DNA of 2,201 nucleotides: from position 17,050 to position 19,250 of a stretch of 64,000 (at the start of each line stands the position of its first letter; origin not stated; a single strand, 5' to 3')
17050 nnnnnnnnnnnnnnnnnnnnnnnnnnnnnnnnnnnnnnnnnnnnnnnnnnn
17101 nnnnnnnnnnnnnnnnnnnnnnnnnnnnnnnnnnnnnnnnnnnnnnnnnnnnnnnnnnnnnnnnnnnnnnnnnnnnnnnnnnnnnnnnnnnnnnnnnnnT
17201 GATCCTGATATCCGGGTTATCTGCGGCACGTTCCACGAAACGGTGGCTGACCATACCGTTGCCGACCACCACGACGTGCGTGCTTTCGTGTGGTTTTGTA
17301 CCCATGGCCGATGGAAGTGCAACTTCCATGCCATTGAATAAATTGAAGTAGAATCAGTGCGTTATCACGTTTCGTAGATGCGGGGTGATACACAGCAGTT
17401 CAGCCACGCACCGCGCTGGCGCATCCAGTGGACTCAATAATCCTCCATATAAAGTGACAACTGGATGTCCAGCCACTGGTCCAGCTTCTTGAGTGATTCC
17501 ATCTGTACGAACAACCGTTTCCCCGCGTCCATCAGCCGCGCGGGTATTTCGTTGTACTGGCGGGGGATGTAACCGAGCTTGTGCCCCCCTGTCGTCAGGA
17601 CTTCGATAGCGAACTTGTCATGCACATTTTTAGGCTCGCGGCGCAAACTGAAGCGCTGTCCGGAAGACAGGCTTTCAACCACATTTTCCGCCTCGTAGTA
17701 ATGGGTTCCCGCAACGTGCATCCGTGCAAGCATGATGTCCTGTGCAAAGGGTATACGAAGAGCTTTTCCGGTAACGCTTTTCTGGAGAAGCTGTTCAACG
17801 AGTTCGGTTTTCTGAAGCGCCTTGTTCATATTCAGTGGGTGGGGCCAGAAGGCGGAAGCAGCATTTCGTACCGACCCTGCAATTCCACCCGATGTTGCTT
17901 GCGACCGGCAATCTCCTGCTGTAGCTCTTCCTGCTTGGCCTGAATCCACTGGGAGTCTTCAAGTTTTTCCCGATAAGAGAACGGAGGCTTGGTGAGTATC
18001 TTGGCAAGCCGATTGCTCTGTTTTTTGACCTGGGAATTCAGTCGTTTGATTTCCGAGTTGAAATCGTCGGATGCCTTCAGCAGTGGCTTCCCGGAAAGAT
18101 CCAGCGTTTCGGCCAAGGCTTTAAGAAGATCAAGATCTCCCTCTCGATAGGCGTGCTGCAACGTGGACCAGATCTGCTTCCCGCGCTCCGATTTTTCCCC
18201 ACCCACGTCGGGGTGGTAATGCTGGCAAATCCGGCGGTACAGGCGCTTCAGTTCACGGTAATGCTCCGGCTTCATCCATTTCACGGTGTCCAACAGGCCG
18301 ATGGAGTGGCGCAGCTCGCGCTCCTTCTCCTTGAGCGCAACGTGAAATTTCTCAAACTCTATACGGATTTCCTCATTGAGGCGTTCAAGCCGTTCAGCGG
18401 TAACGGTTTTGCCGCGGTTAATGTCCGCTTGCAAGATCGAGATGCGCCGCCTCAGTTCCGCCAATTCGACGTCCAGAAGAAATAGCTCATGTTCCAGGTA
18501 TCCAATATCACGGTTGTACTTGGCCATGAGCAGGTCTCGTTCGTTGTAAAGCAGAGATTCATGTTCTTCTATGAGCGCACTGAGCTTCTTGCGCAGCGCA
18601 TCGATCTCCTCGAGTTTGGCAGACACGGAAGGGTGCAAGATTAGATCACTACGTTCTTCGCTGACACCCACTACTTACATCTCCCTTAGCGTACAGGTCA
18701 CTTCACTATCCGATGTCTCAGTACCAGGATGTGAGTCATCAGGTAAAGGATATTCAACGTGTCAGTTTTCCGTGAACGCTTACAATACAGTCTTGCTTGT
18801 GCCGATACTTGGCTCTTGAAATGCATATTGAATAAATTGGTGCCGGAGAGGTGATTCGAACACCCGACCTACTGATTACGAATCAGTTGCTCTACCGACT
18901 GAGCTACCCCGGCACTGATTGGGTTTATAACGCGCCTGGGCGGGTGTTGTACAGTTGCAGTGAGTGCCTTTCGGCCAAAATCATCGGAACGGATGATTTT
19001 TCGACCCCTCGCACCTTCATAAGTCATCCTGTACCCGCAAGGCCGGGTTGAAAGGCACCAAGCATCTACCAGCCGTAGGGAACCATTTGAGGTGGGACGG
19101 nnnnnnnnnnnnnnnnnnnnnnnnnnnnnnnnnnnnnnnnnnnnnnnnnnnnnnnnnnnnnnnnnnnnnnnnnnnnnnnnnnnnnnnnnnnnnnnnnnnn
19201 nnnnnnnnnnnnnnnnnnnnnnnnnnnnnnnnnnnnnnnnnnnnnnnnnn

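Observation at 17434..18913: J-domain/coiled-coil protein translationally coupled to a HIRAN-domain protein, at the 3' end of tRNA-Thr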

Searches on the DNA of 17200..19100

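Call 91: search_rna_families(source=window, start=17200, end=19100, threshold=evalue, max_evalue=1)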
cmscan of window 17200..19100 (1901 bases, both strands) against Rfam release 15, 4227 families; matches with E-value up to 1: 2.
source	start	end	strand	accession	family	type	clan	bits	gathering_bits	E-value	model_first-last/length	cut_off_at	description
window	18841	18913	-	RF00005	tRNA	Gene; tRNA;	CL00001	71.7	29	3.2e-15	1-71/71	no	tRNA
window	17759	17792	-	RF03368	mir-1822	Gene; miRNA;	-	20.1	73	0.5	1-61/61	no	mir-1822 microRNA precursor family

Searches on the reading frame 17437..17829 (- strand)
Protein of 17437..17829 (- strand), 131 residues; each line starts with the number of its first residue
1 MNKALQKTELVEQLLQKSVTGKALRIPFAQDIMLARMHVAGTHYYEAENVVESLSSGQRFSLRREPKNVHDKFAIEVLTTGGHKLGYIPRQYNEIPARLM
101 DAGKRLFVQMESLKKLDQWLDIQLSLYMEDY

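Call 4: search_protein_families(library=pfam, proteins=[window:17437-17829:-], max_evalue=1)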
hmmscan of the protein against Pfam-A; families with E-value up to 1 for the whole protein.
window:17437-17829:- (131 aa): 3 families
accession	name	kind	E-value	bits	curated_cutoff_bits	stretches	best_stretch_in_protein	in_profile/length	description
PF08797.16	HIRAN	-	8.4e-20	70.8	24.7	1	36-128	5-93/96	HIRAN domain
PF16701.10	Ad_Cy_reg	-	0.045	14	28.6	1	6-47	19-61/186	Adenylate cyclase regulatory domain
PF23728.1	Tubby_C_like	-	0.083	13.3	24.4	1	65-113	5-54/172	Tubby C-terminal like domain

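Call 5: search_protein_families(library=ncbifam, proteins=[window:17437-17829:-], max_evalue=1)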
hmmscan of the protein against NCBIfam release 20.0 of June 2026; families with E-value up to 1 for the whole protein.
window:17437-17829:- (131 aa): 0 families

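Call 8: search_protein_families(library=padloc, proteins=[window:17437-17829:-], max_evalue=1)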
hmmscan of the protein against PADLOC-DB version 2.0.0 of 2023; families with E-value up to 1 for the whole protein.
window:17437-17829:- (131 aa): 7 families
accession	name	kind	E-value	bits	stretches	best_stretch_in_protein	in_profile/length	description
PDLC04352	PDC-M03B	-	7.5e-18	63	1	34-115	133-214/250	-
PDLC04349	PDC-M03B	-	1.2e-12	46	1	36-115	131-215/232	-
PDLC04347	PDC-M03B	-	1.7e-11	42.2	1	36-118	129-213/245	-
PDLC04348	PDC-M03B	-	8e-11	40.1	1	29-117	124-214/248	-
PDLC04351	PDC-M03B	-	1.8e-07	29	1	38-101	134-200/255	-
PDLC01663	Cas12c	-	0.0005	16.2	1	21-114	645-735/1165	CAS-V-C; effector__SPE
PDLC01664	Cas12c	-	0.032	10.1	1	16-110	638-729/1163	Cas12c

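Call 9: search_protein_families(library=phrogs, proteins=[window:17437-17829:-], max_evalue=1)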
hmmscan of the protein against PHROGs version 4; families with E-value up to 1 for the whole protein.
window:17437-17829:- (131 aa): 6 families
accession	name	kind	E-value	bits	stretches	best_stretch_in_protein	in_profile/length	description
phrog_18569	-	unknown function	2.1e-11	44.9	1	36-102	5-72/95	-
phrog_8026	-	unknown function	3.5e-08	34.3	1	36-96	129-193/246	-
phrog_27141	-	unknown function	9.9e-07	29.9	1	39-110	10-86/139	-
phrog_6600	-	unknown function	0.0016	18.9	1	60-105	200-248/285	-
phrog_8043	-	unknown function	0.0085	16.7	1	60-93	65-97/172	-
phrog_5329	-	unknown function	0.071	13.6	1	44-116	42-115/219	-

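Call 11: find_homologous_proteins(query=window:17437-17829:-)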
Query window:17437-17829:- (131 aa): 72 proteins with E <= 0.001 among 77 candidates.
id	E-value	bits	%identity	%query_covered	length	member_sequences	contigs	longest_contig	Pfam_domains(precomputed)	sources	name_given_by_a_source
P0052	1.3e-79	282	100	100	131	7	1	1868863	PF08797.17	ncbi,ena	-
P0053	3.2e-70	251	89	100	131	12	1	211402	PF08797.17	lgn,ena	-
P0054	1.6e-69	249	89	100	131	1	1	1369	PF08797.17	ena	-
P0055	1.6e-69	249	89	100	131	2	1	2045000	PF08797.17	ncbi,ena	-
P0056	4.9e-69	248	89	100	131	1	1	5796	PF08797.17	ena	-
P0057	4.3e-68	245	88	100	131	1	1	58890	PF08797.17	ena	-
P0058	1.0e-66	240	84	100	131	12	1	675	PF08797.17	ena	-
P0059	4.0e-66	238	84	100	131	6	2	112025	PF08797.17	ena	-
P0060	5.5e-66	238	85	100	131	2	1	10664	PF08797.17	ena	-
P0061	9.7e-66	237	86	100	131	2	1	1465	PF08797.17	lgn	-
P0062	1.0e-65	237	85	100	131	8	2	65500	PF08797.17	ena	-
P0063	3.7e-65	235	86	100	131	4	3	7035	PF08797.17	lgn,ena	-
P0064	5.8e-65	235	83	100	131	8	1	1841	PF08797.17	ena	-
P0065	3.9e-64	232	82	100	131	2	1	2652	PF08797.17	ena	-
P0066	4.1e-64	232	82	100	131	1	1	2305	PF08797.17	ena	-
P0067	5.3e-64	231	83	100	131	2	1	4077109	PF08797.17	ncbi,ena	-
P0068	4.5e-63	228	80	100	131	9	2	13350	PF08797.17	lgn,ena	-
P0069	5.0e-63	228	83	100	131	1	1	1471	PF08797.17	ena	-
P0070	4.6e-62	225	82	100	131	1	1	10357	PF08797.17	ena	-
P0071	1.2e-61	224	79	100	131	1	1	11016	PF08797.17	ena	-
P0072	8.4e-61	221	79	100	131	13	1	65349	PF08797.17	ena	-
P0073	4.1e-60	219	79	100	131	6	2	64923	PF08797.17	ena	-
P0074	1.9e-59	217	79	100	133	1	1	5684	PF08797.17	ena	-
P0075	3.7e-59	216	76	100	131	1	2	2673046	PF08797.17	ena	-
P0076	1.2e-58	214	77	100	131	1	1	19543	PF08797.17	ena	-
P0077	1.0e-57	211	76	100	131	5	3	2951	PF08797.17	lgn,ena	-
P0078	2.3e-57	210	76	100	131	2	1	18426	PF08797.17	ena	-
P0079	4.4e-56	206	75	100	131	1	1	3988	PF08797.17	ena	-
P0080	6.1e-56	205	74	100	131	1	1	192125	PF08797.17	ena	-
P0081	8.9e-56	205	77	96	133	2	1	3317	PF08797.17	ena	-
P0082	1.8e-55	204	76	99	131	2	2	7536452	PF08797.17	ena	-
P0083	2.0e-54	201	73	100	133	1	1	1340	PF08797.17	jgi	-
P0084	4.8e-54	199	75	97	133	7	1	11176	PF08797.17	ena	-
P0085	3.3e-53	197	75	96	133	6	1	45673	PF08797.17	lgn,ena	-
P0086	4.6e-53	196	71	100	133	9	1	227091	PF08797.17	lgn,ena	-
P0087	1.4e-52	195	71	100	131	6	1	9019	PF08797.17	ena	-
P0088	4.1e-49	183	66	99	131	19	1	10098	PF08797.17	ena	-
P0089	2.4e-48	181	66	100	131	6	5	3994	PF08797.17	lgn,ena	-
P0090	3.2e-48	180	65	99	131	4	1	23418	PF08797.17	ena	-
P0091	4.5e-48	180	65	99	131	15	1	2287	PF08797.17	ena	-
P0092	1.6e-47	178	78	81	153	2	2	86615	PF08797.17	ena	-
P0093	1.6e-47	178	63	100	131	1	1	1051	PF08797.17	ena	-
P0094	6.6e-47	176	83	76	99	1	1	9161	PF08797.17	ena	-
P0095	9.2e-47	176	66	99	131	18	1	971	PF08797.17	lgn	-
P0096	3.1e-46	174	64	100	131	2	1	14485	PF08797.17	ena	-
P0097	1.0e-45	172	61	100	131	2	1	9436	PF08797.17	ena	-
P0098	3.0e-45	171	62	99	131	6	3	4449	PF08797.17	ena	-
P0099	3.7e-44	167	59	100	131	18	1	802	PF08797.17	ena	-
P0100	4.2e-43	164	71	82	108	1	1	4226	PF08797.17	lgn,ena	-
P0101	4.4e-43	164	59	100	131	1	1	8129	PF08797.17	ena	-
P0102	6.5e-43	163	60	100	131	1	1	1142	PF08797.17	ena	-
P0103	6.4e-42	160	69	82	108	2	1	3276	PF08797.17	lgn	-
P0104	4.5e-41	157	57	100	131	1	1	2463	PF08797.17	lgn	-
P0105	1.1e-40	156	77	76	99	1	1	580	PF08797.17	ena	-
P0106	1.6e-38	149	54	100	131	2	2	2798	PF08797.17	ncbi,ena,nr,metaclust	ncbi:MAG: HIRAN domain-containing protein [Chloroflexi bacterium]|nr:HIRAN domain-containing protein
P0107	6.8e-38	147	71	76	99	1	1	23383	PF08797.17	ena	-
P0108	3.4e-34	135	70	74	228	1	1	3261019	PF08797.17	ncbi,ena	-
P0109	1.7e-33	133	49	96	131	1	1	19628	PF08797.17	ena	-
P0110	3.3e-31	126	72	66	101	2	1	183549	PF08797.17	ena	-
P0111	3.8e-31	125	60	75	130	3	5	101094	PF08797.17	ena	-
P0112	3.1e-30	122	57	78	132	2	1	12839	PF08797.17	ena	-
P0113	3.8e-30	122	57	76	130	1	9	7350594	PF08797.17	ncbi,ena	-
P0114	4.0e-30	122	53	86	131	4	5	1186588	PF08797.17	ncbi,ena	-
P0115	1.4e-29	120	48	96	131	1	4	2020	PF08797.17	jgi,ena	-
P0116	1.5e-28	117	56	77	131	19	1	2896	PF08797.17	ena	-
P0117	1.9e-26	110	55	82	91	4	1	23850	PF08797.17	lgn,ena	-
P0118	3.4e-24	103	60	59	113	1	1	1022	PF08797.17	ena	-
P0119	1.7e-19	88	49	79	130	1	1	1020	PF08797.17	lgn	-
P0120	1.7e-19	88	42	89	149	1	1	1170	PF08797.17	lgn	-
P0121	2.4e-17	81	46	79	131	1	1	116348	PF08797.17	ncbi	-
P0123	1.2e-12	66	36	79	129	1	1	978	PF08797.17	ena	-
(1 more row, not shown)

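Call 12: find_encoding_contigs(protein=P0052, flank=6000, max_places=4)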
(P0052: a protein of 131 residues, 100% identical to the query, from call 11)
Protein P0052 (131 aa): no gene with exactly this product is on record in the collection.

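Call 57: search_solved_structures(query=window:17437-17829:-, max_evalue=1, show_alignments=3)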
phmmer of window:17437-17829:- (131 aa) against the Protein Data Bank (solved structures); distinct sequences matched with E-value up to 1: 7.
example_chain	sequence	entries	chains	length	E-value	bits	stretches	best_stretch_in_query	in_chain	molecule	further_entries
3k2y_A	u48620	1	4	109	1.1e-07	35.1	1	36-124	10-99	uncharacterized protein lp_0118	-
4s0n_A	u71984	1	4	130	0.00038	23.7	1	36-101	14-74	Helicase-like transcription factor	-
5bnh_A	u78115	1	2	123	0.00043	23.5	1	36-101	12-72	Helicase-like transcription factor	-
2mzn_A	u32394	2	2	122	0.00045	23.4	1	36-101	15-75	Helicase-like transcription factor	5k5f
4xzf_A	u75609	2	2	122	0.00045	23.4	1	36-101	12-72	Helicase-like transcription factor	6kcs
4xzg_A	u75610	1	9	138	0.00058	23.1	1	36-101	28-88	Helicase-like transcription factor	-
2ett_A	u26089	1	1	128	0.28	14.4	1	43-119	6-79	Sorting nexin-22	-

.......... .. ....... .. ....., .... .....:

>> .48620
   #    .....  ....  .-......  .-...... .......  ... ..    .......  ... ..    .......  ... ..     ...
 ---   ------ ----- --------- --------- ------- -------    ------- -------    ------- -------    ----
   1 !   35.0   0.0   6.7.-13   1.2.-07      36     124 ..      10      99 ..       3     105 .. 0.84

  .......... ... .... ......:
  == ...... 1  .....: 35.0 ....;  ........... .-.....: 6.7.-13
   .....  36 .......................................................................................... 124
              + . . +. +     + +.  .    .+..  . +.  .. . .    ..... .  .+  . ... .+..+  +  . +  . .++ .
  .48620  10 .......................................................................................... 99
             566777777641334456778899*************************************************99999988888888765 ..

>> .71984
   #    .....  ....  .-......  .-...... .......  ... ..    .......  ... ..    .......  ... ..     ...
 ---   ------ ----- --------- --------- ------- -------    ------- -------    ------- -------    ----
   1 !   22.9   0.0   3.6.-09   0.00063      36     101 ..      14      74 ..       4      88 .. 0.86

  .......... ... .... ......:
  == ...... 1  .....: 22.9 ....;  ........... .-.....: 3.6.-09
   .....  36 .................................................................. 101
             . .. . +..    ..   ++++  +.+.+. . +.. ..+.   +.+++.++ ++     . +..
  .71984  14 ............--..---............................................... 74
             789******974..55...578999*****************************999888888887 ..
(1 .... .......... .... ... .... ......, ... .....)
